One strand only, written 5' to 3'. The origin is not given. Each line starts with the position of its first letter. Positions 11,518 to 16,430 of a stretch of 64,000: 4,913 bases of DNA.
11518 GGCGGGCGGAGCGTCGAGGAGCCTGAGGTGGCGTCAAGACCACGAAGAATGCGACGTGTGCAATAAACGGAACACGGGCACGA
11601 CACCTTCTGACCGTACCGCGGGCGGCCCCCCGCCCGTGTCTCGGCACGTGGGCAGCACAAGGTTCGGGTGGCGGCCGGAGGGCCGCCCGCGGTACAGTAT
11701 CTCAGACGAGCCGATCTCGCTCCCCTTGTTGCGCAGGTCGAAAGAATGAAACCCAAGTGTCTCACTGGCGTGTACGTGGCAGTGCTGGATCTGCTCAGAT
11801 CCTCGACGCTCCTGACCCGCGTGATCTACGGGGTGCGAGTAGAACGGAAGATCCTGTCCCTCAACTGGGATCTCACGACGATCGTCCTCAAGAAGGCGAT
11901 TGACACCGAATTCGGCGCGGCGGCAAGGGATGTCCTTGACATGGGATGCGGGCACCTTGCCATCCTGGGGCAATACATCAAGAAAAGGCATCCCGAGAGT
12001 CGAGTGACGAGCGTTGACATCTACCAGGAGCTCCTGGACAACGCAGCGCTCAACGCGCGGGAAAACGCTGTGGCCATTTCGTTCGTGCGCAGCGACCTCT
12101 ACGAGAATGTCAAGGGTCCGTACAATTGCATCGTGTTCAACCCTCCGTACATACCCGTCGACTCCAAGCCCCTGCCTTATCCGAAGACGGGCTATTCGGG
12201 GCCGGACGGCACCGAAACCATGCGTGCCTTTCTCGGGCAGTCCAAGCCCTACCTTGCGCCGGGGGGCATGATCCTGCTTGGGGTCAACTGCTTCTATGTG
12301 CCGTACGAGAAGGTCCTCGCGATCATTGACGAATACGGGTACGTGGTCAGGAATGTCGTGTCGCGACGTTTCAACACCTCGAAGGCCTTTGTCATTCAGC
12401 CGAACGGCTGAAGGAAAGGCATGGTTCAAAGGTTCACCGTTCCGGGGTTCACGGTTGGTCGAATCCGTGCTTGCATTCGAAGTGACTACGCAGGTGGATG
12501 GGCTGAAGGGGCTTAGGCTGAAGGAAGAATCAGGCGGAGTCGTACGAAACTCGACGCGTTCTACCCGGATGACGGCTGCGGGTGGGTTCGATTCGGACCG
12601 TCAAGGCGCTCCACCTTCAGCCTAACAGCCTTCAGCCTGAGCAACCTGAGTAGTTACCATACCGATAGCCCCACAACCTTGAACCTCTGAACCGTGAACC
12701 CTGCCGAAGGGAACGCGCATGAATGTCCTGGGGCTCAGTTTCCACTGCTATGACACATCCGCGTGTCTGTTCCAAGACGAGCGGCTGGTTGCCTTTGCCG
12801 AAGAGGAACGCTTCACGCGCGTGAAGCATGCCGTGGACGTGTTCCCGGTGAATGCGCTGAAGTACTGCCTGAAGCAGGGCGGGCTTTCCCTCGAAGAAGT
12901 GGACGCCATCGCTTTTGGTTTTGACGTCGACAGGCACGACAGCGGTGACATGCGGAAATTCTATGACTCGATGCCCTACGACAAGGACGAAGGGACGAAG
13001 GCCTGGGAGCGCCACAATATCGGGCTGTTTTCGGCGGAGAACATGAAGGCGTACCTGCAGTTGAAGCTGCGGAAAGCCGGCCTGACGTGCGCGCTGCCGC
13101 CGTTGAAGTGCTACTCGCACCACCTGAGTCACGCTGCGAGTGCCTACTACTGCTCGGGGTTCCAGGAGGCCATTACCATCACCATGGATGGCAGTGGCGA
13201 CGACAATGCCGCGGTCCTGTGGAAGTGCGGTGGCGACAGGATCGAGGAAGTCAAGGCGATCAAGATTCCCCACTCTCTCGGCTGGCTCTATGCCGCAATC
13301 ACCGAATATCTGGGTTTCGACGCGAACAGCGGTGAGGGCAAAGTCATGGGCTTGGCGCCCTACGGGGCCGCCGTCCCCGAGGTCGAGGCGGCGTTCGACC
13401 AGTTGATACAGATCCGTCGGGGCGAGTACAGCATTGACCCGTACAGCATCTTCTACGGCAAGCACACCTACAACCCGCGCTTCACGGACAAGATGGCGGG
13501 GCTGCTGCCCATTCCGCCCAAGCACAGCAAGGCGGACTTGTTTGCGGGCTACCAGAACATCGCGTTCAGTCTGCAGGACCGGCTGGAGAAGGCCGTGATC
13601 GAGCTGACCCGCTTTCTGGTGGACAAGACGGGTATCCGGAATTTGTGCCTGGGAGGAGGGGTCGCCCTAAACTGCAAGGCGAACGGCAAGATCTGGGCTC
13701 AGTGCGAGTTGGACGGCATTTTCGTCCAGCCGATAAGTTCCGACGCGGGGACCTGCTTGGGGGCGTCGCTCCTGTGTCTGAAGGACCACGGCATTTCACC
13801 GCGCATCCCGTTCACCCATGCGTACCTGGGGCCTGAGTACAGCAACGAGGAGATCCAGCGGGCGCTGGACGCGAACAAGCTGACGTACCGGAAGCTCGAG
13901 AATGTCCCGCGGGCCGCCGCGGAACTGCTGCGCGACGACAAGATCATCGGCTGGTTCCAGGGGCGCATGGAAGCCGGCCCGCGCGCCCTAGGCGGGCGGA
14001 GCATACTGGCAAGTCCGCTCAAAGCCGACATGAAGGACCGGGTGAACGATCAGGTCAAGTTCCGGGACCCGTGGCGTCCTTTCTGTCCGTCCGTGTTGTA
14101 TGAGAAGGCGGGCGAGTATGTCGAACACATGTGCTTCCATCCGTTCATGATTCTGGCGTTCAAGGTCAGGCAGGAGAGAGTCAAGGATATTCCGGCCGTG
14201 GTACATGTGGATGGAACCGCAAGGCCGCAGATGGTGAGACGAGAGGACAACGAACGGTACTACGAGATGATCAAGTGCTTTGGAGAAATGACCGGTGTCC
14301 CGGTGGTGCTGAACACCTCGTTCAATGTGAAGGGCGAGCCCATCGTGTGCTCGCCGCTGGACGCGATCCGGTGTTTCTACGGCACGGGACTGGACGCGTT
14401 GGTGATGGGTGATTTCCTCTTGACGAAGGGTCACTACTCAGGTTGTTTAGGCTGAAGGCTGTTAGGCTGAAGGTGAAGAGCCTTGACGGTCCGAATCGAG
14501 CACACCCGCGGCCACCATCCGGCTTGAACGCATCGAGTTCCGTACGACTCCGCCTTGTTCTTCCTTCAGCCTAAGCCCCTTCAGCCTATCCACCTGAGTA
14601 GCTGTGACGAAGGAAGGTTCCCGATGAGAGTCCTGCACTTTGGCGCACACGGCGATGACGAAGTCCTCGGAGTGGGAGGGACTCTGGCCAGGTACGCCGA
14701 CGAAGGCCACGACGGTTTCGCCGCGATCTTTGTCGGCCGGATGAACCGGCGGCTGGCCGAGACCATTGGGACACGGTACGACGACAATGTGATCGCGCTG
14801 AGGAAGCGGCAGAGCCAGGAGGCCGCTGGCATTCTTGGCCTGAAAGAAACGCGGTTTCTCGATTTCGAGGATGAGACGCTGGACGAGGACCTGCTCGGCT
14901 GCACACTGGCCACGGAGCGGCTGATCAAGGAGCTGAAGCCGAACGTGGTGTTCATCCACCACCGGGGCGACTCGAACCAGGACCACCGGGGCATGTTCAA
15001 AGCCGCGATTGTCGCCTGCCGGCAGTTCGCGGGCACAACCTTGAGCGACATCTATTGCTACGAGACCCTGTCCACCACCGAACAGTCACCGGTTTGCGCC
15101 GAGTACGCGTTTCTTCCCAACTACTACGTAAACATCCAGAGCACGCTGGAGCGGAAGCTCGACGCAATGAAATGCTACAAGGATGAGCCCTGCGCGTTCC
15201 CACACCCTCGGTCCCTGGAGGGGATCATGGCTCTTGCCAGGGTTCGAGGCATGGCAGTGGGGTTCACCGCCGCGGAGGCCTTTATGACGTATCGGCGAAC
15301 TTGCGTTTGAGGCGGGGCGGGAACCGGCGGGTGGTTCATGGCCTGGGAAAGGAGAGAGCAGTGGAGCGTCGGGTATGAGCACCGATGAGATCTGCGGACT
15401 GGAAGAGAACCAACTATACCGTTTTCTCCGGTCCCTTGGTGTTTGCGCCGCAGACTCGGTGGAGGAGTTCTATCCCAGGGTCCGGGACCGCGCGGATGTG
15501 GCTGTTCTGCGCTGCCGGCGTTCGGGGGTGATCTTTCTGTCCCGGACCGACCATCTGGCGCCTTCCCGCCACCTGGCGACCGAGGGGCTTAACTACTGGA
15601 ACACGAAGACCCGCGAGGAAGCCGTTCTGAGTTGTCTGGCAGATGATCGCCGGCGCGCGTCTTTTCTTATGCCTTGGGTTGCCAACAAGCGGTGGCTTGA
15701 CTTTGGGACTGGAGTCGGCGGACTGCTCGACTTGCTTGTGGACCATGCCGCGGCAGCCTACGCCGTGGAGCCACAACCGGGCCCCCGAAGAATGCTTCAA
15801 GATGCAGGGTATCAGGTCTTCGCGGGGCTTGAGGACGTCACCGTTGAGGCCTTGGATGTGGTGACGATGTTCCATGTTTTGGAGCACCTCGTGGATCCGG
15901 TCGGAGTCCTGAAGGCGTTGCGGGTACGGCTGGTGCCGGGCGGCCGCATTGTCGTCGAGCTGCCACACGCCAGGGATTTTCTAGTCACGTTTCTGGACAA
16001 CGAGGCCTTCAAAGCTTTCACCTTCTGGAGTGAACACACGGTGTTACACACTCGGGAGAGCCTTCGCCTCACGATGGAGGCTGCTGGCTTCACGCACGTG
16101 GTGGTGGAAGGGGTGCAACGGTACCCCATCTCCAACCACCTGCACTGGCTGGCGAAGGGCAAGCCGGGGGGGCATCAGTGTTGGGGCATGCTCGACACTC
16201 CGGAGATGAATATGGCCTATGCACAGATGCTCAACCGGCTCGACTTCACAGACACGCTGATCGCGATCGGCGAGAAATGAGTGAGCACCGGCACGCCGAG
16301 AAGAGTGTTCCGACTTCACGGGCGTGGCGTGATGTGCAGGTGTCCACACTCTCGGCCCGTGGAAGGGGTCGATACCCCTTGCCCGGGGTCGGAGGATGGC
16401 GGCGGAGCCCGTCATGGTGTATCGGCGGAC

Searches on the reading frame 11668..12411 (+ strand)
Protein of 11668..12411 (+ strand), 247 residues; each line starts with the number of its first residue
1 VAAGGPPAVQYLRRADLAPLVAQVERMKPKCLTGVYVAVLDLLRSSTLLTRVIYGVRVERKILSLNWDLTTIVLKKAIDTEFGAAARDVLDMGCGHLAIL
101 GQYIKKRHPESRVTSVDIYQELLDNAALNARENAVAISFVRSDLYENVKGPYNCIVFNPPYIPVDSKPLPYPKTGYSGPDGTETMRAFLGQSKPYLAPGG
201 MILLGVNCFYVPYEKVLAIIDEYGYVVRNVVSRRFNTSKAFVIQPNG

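Call 72: search_protein_families(library=pfam, proteins=[window:11668-12411:+], max_evalue=0.00001)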
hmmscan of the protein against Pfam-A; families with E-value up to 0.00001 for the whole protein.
window:11668-12411:+ (247 aa): 2 families
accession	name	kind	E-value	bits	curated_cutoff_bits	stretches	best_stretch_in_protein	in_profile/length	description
PF05175.20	MTS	-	2.1e-15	57.2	23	1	68-161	17-108/170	Methyltransferase small domain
PF13649.12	Methyltransf_25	-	3.1e-06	28.2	27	1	89-146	1-57/97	Methyltransferase domain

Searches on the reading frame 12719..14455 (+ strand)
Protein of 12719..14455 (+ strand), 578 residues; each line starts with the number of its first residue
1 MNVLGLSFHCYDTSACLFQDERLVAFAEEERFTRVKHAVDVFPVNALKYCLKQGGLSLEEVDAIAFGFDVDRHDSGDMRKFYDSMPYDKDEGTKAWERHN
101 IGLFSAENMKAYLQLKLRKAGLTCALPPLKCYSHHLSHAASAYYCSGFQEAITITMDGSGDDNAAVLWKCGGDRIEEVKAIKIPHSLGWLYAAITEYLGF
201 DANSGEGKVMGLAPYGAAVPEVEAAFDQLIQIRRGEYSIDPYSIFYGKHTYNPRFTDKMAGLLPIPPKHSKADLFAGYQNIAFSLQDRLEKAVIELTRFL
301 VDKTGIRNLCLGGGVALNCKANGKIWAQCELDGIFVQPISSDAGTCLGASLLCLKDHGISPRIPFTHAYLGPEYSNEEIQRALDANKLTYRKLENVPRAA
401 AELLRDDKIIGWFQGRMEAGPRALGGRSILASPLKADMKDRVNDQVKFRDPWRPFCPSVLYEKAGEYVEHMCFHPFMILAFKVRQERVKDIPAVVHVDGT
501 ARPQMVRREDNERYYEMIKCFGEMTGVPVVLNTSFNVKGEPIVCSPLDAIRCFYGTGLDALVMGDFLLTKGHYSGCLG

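Call 72: search_protein_families(library=pfam, proteins=[window:12719-14455:+], max_evalue=0.00001)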
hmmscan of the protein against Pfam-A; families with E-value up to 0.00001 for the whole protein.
window:12719-14455:+ (578 aa): 2 families
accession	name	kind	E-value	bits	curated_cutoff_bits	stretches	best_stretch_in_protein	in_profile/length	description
PF16861.10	Carbam_trans_C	-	3.2e-71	238.8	27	1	401-570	1-170/170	Carbamoyltransferase C-terminus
PF02543.21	Carbam_trans_N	-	2.2e-54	185.6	24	1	3-350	2-345/346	Carbamoyltransferase N-terminus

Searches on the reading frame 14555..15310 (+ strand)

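Call 72: search_protein_families(library=pfam, proteins=[window:14555-15310:+], max_evalue=0.00001)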
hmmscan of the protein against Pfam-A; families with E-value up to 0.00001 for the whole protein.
window:14555-15310:+ (251 aa): 1 family
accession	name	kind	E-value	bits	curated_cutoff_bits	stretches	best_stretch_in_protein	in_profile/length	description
PF02585.22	PIG-L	-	6.1e-21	75.7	28.2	1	27-154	1-128/129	GlcNAc-PI de-N-acetylase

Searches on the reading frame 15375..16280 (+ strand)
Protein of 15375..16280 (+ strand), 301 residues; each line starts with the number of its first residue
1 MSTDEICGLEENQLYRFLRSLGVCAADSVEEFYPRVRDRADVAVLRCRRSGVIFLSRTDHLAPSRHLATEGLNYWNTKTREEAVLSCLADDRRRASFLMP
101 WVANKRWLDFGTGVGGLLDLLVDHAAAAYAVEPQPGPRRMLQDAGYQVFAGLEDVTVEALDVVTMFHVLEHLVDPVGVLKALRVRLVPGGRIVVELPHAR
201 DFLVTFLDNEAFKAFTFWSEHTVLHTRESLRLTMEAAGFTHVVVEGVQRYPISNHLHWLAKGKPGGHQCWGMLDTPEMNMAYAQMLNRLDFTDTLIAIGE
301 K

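Call 72: search_protein_families(library=pfam, proteins=[window:15375-16280:+], max_evalue=0.00001)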
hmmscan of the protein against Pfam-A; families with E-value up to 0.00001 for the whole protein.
window:15375-16280:+ (301 aa): 4 families
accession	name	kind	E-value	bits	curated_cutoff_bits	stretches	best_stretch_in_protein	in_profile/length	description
PF13489.12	Methyltransf_23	-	6.3e-20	72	27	1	102-241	21-161/164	Methyltransferase domain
PF08242.18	Methyltransf_12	-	2.6e-08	34.9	30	1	108-192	1-98/98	Methyltransferase domain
PF08241.18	Methyltransf_11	-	1.5e-07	32.4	21.2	1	108-194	1-95/95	Methyltransferase domain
PF05219.18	DREV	-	3.9e-07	29.9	26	1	103-196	94-188/265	DREV methyltransferase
